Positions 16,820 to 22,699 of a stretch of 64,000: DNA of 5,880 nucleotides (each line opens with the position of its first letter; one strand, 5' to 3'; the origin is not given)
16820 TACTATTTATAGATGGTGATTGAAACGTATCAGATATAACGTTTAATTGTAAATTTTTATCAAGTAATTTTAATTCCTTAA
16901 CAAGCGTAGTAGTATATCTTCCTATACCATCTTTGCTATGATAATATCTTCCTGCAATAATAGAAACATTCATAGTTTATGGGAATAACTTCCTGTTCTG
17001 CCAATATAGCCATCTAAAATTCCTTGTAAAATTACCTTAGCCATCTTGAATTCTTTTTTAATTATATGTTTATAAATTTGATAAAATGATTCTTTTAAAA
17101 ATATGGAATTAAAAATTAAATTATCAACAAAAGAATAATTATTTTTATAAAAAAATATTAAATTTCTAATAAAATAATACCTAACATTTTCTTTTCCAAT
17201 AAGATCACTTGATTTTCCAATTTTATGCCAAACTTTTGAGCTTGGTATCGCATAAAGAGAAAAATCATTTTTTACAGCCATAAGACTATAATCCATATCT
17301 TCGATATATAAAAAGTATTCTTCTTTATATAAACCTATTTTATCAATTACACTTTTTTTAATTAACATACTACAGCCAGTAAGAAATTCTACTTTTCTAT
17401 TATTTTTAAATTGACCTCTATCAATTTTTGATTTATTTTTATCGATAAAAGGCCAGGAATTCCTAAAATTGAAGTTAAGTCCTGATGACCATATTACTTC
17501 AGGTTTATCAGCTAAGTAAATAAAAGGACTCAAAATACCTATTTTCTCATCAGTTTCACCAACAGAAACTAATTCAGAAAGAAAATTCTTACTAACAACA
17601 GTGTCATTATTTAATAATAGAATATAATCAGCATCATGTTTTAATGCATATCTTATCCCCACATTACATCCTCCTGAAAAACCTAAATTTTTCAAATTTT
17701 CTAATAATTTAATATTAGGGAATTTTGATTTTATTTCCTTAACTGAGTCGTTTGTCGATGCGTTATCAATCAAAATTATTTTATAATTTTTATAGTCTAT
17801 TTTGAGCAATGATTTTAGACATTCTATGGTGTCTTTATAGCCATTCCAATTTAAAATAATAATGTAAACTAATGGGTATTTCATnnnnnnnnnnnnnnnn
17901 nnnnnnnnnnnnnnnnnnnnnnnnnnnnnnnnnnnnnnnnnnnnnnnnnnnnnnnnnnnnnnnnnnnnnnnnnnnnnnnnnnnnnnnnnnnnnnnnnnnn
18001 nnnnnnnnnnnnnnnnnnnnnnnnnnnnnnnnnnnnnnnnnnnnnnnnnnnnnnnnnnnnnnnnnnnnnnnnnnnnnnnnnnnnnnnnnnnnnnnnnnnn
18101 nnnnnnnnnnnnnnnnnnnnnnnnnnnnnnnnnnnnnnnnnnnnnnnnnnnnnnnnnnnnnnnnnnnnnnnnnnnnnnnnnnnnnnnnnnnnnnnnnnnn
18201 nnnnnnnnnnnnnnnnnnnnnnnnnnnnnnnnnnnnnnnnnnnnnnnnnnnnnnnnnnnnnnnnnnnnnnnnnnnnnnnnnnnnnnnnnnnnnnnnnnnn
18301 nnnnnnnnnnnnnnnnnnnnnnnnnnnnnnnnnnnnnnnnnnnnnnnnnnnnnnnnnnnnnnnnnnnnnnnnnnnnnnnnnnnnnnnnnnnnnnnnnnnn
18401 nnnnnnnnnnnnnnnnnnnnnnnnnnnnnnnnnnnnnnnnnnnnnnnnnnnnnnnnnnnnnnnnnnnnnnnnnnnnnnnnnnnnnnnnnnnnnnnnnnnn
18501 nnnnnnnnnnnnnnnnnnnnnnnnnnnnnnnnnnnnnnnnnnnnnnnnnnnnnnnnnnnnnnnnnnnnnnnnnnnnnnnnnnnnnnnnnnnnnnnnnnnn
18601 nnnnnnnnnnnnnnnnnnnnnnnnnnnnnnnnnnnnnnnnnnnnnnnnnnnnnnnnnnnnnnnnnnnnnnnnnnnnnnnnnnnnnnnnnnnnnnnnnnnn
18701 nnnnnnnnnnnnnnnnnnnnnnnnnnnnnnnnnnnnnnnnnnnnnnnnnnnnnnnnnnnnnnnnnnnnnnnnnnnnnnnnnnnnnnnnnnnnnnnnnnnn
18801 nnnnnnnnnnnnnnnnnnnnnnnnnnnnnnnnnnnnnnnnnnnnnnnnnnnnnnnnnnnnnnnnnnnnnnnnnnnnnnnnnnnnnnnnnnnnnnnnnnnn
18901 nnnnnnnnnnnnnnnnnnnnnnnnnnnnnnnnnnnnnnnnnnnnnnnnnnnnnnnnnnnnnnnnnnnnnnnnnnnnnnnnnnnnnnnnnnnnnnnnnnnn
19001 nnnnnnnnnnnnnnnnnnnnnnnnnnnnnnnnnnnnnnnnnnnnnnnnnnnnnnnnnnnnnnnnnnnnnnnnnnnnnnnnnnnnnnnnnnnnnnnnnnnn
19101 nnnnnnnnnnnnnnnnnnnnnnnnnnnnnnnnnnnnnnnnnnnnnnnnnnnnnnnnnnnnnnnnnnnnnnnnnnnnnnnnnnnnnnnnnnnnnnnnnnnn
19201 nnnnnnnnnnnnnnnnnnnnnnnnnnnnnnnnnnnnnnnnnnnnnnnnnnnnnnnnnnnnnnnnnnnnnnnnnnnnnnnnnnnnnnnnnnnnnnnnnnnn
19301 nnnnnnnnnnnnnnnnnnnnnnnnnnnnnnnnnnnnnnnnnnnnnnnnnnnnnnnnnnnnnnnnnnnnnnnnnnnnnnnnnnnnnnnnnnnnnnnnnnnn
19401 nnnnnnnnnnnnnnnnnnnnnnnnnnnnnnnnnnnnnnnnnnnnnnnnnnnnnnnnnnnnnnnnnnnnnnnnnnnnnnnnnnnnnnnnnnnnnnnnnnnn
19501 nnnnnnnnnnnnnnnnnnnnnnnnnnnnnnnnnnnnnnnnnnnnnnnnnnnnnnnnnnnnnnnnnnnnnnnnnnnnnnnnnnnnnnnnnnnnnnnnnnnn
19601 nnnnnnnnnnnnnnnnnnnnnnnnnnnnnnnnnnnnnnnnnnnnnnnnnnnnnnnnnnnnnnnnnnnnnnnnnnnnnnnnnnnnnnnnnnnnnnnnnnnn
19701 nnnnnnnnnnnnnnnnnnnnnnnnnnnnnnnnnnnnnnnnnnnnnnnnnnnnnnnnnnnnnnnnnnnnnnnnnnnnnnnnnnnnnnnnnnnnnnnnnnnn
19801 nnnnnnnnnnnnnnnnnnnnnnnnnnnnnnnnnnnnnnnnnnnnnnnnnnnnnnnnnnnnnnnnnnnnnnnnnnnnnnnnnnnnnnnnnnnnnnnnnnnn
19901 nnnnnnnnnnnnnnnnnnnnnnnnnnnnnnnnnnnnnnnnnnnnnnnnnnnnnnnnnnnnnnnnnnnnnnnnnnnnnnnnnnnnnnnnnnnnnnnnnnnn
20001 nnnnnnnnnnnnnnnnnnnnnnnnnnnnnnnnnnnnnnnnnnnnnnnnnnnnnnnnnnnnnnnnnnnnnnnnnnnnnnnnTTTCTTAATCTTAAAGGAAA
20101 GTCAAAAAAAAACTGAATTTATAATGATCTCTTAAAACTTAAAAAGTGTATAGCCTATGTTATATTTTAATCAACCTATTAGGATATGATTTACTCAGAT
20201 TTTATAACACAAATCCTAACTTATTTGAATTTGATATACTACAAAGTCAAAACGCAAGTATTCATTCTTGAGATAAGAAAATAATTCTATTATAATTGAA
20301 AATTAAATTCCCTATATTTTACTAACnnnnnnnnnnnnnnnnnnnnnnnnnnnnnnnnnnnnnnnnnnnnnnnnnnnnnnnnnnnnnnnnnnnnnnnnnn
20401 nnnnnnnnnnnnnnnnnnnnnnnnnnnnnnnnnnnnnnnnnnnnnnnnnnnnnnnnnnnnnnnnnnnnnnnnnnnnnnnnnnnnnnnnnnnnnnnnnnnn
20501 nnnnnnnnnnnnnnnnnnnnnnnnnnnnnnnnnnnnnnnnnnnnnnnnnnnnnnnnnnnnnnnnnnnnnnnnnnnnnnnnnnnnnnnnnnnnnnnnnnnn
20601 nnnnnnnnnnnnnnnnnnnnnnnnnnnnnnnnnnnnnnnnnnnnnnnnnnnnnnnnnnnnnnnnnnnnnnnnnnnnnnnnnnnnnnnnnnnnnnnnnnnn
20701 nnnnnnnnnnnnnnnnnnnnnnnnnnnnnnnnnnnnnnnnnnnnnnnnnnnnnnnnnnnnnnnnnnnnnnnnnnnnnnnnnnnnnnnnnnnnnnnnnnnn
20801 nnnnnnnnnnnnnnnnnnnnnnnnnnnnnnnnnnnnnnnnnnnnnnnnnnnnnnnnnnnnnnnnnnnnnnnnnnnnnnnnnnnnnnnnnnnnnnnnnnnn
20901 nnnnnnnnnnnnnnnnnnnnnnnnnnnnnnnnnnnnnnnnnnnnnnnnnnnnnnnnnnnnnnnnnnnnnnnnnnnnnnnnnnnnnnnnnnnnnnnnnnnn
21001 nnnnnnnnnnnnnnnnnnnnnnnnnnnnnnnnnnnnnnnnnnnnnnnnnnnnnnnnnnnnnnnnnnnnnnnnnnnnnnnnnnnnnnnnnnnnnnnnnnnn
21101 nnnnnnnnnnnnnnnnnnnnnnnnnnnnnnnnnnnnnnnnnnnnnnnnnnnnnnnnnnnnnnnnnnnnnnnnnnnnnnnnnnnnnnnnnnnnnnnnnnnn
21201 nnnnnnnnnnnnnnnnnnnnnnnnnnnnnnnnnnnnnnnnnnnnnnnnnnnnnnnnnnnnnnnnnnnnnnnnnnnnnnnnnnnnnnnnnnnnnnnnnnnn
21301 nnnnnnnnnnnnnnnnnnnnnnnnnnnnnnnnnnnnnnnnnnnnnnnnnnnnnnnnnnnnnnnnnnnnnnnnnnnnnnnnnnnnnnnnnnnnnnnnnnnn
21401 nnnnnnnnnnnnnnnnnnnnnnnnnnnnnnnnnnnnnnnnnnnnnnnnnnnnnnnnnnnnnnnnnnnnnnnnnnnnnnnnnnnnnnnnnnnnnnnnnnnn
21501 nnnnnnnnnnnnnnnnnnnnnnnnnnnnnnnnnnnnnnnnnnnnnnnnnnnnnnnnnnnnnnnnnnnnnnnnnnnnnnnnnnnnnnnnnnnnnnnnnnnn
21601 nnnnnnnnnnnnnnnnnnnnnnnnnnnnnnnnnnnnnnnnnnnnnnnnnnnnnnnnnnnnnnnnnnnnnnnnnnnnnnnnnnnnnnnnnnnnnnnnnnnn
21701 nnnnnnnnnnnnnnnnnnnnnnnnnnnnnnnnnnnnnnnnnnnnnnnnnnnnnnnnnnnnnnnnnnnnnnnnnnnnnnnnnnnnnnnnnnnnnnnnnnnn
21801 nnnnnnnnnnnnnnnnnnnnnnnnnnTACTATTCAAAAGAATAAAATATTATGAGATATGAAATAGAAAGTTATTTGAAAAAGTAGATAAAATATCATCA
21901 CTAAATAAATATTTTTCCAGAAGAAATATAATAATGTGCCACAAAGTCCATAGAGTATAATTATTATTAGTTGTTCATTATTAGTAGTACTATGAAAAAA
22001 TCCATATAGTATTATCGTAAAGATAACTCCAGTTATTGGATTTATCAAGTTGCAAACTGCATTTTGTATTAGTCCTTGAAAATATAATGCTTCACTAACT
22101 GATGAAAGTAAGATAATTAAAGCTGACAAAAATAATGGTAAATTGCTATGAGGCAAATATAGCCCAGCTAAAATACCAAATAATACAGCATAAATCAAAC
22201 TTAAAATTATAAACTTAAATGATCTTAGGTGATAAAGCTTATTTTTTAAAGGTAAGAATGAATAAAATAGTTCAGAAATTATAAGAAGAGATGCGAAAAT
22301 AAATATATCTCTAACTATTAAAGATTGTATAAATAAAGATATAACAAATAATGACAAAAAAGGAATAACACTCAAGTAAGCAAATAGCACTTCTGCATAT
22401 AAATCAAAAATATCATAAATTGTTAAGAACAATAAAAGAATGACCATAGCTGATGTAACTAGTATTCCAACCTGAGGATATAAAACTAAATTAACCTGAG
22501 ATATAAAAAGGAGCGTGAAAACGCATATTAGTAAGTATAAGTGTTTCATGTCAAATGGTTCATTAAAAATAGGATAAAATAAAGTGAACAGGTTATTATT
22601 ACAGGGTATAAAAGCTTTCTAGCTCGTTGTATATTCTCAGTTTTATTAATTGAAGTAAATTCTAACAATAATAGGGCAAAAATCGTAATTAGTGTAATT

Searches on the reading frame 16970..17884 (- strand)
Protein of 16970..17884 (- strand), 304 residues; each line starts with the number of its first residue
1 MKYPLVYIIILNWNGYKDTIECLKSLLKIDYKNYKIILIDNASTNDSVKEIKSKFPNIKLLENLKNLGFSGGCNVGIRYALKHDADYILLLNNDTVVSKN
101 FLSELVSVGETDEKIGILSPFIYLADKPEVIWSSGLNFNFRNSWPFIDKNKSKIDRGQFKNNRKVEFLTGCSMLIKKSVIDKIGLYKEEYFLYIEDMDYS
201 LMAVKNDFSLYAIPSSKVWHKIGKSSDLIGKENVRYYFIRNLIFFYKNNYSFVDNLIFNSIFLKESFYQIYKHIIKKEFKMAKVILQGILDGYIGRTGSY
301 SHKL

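Call 52: search_protein_families(library=pfam, proteins=[window:16970-17884:-], max_evalue=0.0001)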
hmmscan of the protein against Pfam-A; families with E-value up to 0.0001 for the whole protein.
window:16970-17884:- (304 aa): 2 families
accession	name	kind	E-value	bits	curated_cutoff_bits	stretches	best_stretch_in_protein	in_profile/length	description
PF00535.33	Glycos_transf_2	-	3e-21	76.5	23.3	1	8-183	2-167/168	Glycosyl transferase family 2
PF13641.12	Glyco_tranf_2_3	-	1.1e-15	58.7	27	1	6-235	3-226/230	Glycosyltransferase like family 2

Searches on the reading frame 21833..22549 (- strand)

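Call 52: search_protein_families(library=pfam, proteins=[window:21833-22549:-], max_evalue=0.0001)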
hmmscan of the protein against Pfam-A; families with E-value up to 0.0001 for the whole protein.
window:21833-22549:- (238 aa): 1 family
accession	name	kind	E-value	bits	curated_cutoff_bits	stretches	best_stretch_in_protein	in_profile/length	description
PF02517.21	Rce1-like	-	5.8e-07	30.1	22.4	1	138-225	4-91/93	Type II CAAX prenyl endopeptidase Rce1-like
